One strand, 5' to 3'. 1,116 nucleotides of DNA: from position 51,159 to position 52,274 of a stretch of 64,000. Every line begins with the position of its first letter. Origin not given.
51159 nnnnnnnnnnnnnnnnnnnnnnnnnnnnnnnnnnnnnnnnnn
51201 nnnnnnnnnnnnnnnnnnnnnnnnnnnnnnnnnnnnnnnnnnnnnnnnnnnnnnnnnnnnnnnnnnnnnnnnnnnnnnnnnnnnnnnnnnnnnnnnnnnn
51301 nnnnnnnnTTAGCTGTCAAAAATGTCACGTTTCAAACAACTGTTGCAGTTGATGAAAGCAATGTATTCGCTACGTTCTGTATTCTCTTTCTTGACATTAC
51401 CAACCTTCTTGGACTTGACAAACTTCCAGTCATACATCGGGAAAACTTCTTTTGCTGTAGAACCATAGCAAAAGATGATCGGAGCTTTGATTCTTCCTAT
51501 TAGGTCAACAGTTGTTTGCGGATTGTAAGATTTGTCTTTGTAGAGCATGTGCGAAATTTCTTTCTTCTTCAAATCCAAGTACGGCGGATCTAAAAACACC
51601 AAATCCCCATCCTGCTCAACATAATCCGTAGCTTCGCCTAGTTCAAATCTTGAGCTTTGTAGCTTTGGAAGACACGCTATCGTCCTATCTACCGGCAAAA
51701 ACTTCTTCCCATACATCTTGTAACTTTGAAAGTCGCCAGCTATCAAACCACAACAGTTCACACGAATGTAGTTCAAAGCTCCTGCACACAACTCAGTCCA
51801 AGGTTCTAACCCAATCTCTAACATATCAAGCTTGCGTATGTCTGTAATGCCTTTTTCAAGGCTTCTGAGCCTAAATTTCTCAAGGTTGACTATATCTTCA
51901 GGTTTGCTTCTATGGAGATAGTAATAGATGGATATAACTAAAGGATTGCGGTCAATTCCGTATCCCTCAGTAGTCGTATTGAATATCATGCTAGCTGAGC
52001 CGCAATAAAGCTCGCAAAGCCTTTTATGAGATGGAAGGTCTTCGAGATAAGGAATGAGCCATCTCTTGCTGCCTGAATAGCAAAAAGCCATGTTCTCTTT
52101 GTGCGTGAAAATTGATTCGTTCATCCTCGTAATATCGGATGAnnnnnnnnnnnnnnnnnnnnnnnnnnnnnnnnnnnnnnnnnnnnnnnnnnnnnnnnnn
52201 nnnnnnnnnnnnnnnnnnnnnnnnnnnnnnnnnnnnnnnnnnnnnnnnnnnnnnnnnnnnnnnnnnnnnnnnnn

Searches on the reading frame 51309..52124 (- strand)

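Call 42: search_protein_families(library=pfam, proteins=[window:51309-52124:-], max_evalue=0.01)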
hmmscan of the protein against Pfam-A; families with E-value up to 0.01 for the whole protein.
window:51309-52124:- (271 aa): 1 family
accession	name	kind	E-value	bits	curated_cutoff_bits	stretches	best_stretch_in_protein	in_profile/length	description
PF02086.21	MethyltransfD12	-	1.4e-11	45.1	22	1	16-201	1-204/253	D12 class N6 adenine-specific DNA methyltransferase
